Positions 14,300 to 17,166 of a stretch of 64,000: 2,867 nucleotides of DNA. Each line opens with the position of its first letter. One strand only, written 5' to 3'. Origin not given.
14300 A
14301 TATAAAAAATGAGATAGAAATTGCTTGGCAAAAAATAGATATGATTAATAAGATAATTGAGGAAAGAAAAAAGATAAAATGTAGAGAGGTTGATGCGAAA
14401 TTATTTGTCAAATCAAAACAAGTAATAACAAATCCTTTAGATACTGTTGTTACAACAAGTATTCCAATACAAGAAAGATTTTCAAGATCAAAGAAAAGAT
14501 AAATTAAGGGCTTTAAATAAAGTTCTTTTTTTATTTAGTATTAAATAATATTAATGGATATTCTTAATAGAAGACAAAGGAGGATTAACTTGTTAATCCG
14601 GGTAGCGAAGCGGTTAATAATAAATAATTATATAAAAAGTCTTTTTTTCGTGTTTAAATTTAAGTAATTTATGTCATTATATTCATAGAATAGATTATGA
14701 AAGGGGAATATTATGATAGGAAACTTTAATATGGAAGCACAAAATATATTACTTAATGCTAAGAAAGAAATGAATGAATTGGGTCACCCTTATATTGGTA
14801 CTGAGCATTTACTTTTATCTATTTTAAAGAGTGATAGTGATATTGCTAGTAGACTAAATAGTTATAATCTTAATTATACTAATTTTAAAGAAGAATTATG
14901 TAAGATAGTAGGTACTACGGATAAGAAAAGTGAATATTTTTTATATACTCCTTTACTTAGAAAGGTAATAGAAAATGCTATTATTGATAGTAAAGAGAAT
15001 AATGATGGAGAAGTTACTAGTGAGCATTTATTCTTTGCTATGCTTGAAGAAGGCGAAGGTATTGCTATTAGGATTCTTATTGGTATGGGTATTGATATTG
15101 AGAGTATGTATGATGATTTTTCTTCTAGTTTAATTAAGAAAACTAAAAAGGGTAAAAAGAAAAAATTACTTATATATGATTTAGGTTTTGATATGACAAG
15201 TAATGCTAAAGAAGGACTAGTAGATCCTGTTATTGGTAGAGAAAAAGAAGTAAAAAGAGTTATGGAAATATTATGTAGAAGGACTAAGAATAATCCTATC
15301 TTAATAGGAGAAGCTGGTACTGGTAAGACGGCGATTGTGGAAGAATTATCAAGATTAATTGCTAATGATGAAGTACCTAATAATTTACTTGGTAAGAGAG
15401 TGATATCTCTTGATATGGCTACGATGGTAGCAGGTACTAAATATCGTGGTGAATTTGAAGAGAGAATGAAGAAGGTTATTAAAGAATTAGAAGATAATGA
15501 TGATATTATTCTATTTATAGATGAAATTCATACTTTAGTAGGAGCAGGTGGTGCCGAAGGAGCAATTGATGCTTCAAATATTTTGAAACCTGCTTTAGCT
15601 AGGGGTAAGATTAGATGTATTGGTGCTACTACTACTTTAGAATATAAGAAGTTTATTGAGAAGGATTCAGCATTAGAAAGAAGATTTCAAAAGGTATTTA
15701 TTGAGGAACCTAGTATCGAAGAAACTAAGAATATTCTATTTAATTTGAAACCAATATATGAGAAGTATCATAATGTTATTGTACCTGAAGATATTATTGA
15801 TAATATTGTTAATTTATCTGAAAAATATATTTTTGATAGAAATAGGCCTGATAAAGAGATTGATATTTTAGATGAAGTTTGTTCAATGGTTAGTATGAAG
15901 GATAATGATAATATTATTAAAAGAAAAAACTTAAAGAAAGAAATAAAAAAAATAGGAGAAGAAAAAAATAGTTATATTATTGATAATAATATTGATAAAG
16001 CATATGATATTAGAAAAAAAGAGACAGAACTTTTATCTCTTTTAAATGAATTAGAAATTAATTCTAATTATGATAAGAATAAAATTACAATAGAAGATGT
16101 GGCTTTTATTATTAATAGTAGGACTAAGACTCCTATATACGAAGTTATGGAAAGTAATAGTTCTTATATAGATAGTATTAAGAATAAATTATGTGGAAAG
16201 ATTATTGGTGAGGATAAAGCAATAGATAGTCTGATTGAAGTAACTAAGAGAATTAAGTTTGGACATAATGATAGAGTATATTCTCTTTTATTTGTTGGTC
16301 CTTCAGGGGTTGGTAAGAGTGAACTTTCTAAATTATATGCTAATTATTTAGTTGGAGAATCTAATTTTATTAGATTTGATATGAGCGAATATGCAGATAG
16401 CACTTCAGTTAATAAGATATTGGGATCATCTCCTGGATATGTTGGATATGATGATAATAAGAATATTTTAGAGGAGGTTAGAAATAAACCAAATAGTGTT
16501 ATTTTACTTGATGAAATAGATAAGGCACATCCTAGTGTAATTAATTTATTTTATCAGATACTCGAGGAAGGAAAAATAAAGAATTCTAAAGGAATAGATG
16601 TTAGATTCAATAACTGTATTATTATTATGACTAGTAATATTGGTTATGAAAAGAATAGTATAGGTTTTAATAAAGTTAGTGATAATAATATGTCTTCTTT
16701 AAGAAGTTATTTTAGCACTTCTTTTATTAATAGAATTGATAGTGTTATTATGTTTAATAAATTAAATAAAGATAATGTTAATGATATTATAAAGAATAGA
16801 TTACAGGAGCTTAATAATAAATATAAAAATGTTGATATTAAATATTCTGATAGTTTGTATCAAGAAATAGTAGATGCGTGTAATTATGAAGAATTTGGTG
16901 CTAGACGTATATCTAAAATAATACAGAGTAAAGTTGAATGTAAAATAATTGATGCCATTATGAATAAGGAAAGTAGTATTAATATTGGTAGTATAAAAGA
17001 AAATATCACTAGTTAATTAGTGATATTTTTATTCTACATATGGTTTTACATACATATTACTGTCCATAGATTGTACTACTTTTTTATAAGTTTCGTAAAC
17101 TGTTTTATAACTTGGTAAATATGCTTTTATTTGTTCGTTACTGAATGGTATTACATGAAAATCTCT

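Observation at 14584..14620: Recurrent palindrome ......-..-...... in three core promoter regions (clpC-like, ychF, divergent 31.9 kb region)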

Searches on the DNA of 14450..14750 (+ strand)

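Call 9: search_rna_families(source=window, start=14450, end=14750, threshold=evalue, max_evalue=10)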
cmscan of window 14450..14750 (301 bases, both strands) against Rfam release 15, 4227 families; matches with E-value up to 10: 3.
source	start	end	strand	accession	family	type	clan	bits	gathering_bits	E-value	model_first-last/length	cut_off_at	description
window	14586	14661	+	RF02696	Teg49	Gene; sRNA;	-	16.9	186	2.2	1-196/196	no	Teg49 sRNA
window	14604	14647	+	RF02057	STnc40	Gene; sRNA;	-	14.9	45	6.2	1-70/70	no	Salmonella enterica sRNA STnc40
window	14476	14535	+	RF04319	BTncRNA_FopS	Gene; sRNA;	-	14.6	56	8.1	18-71/71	no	Bacteroidetes FopS (family of paralogous sRNAs)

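Call 55: build_rna_model(alignment_id=A5, structure=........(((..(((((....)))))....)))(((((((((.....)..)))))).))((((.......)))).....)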
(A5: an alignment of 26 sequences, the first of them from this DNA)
Model R1 built from alignment A5 (26 sequences, 80 columns); structure: as given.
model positions 73; base pairs 21; branch points 2; effective number of sequences 2.99; information 0.773 bits per position. Calibrated on 0.2 Mb of random sequence (short: E-values are rough).
structure used (alignment columns):
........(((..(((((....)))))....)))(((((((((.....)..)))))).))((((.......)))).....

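Call 56: search_with_rna_model(model_id=R1, sources=[window, L001, L002, L003, L004, L005, L006, L175, L127, L128, L129, L130, L131, L133, L134, L135, L136, L138, L139, L140, L141, L142, L143, L144, L145, L147, L148, L149, L151, L152, L153, L155, L156, L159, L160, L162, L164, L168, L170, L171, L173], max_evalue=1, make_alignment=true)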
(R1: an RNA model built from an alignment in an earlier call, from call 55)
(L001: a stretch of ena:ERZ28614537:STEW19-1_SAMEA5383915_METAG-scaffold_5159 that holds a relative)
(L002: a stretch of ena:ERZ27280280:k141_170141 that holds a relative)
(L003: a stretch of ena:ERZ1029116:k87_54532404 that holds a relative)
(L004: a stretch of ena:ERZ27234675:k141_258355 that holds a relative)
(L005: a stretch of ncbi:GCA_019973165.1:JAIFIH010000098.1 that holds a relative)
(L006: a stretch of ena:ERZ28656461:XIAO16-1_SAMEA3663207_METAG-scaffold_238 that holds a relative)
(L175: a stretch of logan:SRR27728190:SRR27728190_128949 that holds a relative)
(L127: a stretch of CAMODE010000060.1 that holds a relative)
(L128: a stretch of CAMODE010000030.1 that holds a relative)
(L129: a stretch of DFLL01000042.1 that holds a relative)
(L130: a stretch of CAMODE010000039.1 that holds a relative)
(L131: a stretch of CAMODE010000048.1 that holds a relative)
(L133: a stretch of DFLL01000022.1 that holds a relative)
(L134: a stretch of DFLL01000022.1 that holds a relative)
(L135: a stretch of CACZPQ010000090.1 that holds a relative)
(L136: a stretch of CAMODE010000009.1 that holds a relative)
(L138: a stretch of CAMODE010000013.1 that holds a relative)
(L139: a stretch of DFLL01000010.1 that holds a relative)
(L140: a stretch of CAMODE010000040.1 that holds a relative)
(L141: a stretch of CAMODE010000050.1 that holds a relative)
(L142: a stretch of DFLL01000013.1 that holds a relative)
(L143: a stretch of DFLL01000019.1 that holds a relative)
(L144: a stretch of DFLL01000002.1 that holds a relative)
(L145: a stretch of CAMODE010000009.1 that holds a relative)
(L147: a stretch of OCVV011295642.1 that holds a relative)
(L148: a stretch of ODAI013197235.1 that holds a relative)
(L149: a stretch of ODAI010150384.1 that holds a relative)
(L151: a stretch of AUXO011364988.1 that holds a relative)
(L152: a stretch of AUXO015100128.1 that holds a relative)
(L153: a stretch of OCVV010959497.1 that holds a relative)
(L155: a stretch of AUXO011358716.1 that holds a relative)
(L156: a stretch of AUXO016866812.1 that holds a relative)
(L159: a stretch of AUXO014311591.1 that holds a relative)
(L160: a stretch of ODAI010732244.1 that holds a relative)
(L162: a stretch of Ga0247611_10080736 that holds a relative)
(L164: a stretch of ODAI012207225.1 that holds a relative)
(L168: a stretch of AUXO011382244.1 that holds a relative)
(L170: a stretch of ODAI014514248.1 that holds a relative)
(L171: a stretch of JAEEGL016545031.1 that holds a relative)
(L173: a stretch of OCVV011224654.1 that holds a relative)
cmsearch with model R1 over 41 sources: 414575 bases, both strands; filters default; matches with E-value up to 1: 60.
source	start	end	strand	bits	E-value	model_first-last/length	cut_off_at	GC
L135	82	154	-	96.9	1.4e-20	1-73/73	no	0.33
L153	43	115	-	95.5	3e-20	1-73/73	no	0.34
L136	4822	4895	+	94.3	5.9e-20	1-73/73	no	0.32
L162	596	668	-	94.3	5.9e-20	1-73/73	no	0.34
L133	5408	5481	+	93.8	7.9e-20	1-73/73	no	0.32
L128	37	109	-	93.1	1.2e-19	1-73/73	no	0.34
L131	33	105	+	93.1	1.2e-19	1-73/73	no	0.34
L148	33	105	+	93.1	1.2e-19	1-73/73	no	0.34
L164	37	109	-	93.1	1.2e-19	1-73/73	no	0.34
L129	1770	1843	+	91.6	2.7e-19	1-73/73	no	0.32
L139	3994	4067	-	91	3.9e-19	1-73/73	no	0.34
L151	1889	1962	+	91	3.9e-19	1-73/73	no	0.34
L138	5531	5603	+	90.5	5.2e-19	1-73/73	no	0.36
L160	11897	11969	+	90.5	5.2e-19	1-73/73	no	0.36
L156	7322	7395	-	90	6.9e-19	1-73/73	no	0.38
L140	6488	6560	-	88.9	1.3e-18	1-73/73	no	0.4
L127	6308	6380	-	87.9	2.2e-18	1-73/73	no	0.34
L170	893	965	-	87.9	2.2e-18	1-73/73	no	0.34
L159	10203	10275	+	86.8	4.2e-18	1-73/73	no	0.34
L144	141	215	+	80.9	1.2e-16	1-73/73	no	0.39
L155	736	810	-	80.9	1.2e-16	1-73/73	no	0.39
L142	1142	1215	-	79.6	2.5e-16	1-73/73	no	0.32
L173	3854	3927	-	79.2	3e-16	1-73/73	no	0.36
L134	4507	4581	+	77.4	8.4e-16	1-73/73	no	0.32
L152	1821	1895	-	77.4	8.4e-16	1-73/73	no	0.32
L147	1831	1904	-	77.1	1e-15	1-73/73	no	0.35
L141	6693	6766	+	75.3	2.8e-15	1-73/73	no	0.36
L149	14060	14135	-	74.7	3.9e-15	1-73/73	no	0.36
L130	3220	3294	-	74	5.8e-15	1-73/73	no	0.39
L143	6286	6359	+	72.7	1.2e-14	1-73/73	no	0.32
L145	3389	3463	+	70.9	3.4e-14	1-73/73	no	0.35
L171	1370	1443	-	69.9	6e-14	1-73/73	no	0.32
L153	2590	2664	+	56.6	1.1e-10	1-73/73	no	0.31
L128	2585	2665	+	49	8.2e-09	1-73/73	no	0.3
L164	2585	2665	+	49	8.2e-09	1-73/73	no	0.3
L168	104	180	-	45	7.9e-08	1-73/73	no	0.35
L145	2065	2134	-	37.2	6.7e-06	1-73/73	no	0.26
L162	584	652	+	20.2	0.1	1-73/73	no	0.29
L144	157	222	-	19.5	0.16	1-73/73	no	0.38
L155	729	794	+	19.5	0.16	1-73/73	no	0.38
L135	76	151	+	19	0.2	1-73/73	no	0.32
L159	10236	10255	-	18.5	0.27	34-53/73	no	0.3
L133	5411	5484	-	17.6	0.46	1-73/73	no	0.32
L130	3212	3278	+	17.4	0.51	1-73/73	no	0.34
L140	6482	6557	+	17.4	0.52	1-73/73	no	0.38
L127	6305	6377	+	17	0.63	1-73/73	no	0.34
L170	890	962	+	17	0.63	1-73/73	no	0.34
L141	6693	6781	-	16.9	0.66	1-73/73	no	0.33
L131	3419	3456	-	16.7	0.76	1-73/73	no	0.16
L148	3419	3456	-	16.7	0.76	1-73/73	no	0.16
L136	4855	4874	-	16.6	0.78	34-53/73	no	0.4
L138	5564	5583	-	16.6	0.78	34-53/73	no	0.4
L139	4014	4033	+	16.6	0.78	34-53/73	no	0.4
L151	1923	1942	-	16.6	0.78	34-53/73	no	0.4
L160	11930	11949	-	16.6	0.78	34-53/73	no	0.4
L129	1804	1823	-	16.6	0.78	34-53/73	no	0.4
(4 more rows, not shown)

Alignment A6: 60 matches aligned to the model, 138 columns, each read 5' to 3' on its own strand. Consensus structure (alignment columns), stored with it:
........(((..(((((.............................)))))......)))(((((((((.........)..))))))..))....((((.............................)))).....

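Call 58: search_with_rna_model(model_id=R1, sources=[window, L127, L128, L129, L130, L133, L134, L135, L136, L138, L139, L140, L141, L142, L143, L144, L145, L147, L149, L153, L156, L159, L162, L168, L173], max_evalue=0.01, make_alignment=true)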
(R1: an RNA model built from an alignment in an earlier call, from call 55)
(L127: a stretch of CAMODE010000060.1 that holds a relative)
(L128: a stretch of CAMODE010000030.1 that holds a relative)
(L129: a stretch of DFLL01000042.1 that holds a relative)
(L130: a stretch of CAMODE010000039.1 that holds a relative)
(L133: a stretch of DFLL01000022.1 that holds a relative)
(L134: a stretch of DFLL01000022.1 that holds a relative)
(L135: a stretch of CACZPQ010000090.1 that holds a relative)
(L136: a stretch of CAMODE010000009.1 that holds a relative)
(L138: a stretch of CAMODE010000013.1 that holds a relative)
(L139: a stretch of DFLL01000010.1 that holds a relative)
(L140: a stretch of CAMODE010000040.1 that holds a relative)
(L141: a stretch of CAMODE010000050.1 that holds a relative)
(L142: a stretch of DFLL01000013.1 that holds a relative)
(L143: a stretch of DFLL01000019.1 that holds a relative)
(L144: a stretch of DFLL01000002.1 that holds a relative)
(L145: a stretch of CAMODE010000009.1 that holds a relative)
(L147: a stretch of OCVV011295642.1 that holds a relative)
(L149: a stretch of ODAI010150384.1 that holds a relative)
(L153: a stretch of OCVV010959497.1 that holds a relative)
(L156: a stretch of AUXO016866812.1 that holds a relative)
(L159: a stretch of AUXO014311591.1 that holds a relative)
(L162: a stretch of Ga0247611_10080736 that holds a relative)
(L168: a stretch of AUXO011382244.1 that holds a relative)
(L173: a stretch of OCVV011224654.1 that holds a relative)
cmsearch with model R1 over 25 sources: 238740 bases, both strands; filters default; matches with E-value up to 0.01: 30.
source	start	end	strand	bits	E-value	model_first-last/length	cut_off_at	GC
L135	82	154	-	96.9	7.9e-21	1-73/73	no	0.33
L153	43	115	-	95.5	1.7e-20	1-73/73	no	0.34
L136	4822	4895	+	94.3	3.4e-20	1-73/73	no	0.32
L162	596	668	-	94.3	3.4e-20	1-73/73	no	0.34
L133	5408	5481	+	93.8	4.5e-20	1-73/73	no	0.32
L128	37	109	-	93.1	6.6e-20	1-73/73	no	0.34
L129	1770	1843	+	91.6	1.6e-19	1-73/73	no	0.32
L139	3994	4067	-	91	2.2e-19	1-73/73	no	0.34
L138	5531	5603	+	90.5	3e-19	1-73/73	no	0.36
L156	7322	7395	-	90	4e-19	1-73/73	no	0.38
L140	6488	6560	-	88.9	7.3e-19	1-73/73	no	0.4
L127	6308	6380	-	87.9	1.3e-18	1-73/73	no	0.34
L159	10203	10275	+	86.8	2.4e-18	1-73/73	no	0.34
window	22611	22684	+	83.4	1.7e-17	1-73/73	no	0.32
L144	141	215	+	80.9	6.6e-17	1-73/73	no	0.39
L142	1142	1215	-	79.6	1.4e-16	1-73/73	no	0.32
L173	3854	3927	-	79.2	1.7e-16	1-73/73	no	0.36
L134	4507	4581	+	77.4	4.8e-16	1-73/73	no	0.32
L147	1831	1904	-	77.1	5.9e-16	1-73/73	no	0.35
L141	6693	6766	+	75.3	1.6e-15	1-73/73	no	0.36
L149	14060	14135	-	74.7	2.3e-15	1-73/73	no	0.36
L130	3220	3294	-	74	3.3e-15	1-73/73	no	0.39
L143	6286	6359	+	72.7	7.2e-15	1-73/73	no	0.32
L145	3389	3463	+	70.9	2e-14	1-73/73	no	0.35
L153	2590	2664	+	56.6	6.5e-11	1-73/73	no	0.31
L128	2585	2665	+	49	4.7e-09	1-73/73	no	0.3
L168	104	180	-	45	4.5e-08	1-73/73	no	0.35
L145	2065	2134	-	37.2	3.8e-06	1-73/73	no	0.26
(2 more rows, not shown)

Alignment A7: 30 matches aligned to the model, 97 columns, each read 5' to 3' on its own strand. Consensus structure (alignment columns), stored with it:
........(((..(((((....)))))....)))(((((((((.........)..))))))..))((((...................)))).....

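Call 71: search_with_rna_model(model_id=R1, sources=[L176, L177, L178, L179], max_evalue=1, show_alignments=3)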
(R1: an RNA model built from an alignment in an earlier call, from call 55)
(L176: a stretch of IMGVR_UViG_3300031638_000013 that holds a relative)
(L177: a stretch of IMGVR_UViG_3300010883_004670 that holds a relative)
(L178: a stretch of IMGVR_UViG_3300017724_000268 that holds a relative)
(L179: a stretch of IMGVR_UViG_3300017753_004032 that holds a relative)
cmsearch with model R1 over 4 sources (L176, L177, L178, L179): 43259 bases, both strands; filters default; matches with E-value up to 1: 6.
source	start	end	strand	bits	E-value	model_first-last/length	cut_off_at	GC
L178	13104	13123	+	22.3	0.0033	34-53/73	no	0.4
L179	2393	2412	+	22.3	0.0033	34-53/73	no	0.4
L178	13081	13157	-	20.1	0.011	1-73/73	no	0.29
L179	2370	2446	-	20.1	0.011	1-73/73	no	0.29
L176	4058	4171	-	19.3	0.018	1-73/73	no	0.4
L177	2745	2858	-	19.3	0.018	1-73/73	no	0.4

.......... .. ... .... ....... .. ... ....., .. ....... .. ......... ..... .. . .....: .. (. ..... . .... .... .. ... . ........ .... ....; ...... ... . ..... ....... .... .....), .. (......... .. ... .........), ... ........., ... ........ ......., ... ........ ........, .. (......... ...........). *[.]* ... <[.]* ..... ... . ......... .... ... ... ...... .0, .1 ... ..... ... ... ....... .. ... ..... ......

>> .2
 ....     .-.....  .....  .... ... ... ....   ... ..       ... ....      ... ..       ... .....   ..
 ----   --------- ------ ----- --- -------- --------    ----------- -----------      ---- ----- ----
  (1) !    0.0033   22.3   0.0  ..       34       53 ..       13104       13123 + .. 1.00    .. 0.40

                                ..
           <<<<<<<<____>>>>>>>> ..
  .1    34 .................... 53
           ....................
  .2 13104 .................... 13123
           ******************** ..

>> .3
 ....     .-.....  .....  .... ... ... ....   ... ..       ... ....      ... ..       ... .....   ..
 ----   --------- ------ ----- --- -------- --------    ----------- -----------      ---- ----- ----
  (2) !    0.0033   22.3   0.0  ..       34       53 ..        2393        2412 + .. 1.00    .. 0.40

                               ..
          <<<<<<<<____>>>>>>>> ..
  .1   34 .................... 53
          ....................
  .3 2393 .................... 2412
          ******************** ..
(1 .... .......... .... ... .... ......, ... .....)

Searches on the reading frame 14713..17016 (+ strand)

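Call 11: search_protein_families(library=pfam, proteins=[window:14713-17016:+])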
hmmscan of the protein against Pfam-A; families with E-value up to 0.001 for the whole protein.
window:14713-17016:+ (767 aa): 22 families
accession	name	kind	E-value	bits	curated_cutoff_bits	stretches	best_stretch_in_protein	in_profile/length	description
PF07724.20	AAA_2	-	1.4e-48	165.5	27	1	522-677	3-165/166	AAA domain (Cdc48 subfamily)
PF00004.35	AAA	-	3.3e-24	86.3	21.2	2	196-328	2-126/131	ATPase family associated with various cellular activities (AAA)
PF17871.7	AAA_lid_9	-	2.9e-23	82.2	22.8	1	334-435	1-102/104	AAA lid domain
PF02861.25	Clp_N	-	1.3e-20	73.8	20.7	2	16-65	1-51/53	Clp amino terminal domain, pathogenicity island component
PF07728.20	AAA_5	-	1.1e-16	61.6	22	1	525-648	2-129/139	AAA domain (dynein-related subfamily)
PF13191.12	AAA_16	-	7e-12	46.6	32.6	1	173-219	2-51/167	AAA ATPase domain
PF13401.12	AAA_22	-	2.7e-11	44.4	27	1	524-619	7-110/130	AAA domain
PF10431.15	ClpB_D2-small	-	4.5e-11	43.1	21.9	1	684-754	1-73/81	C-terminal, D2-small domain, of ClpB protein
PF00158.32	Sigma54_activat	-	4.7e-11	43.1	20.2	1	497-641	1-141/168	Sigma-54 interaction domain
PF05621.17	TniB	-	5.1e-10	39.5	22.4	0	193-331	36-185/189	Bacterial TniB protein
PF01078.27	Mg_chelatase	-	2.2e-08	34.2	20.3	0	588-687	101-205/207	Magnesium chelatase, subunit ChlI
PF12775.13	AAA_7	-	1.4e-07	31.7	25.8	0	183-272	25-109/181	P-loop containing dynein motor region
PF13173.12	AAA_14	-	2.4e-06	28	27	0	525-605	5-74/129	AAA domain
PF05496.18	RuvB_N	-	7.1e-05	23.1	27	0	516-546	27-57/159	Holliday junction DNA helicase RuvB P-loop domain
PF13238.12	AAA_18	-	8.2e-05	23.5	29.4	0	196-264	2-68/128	AAA domain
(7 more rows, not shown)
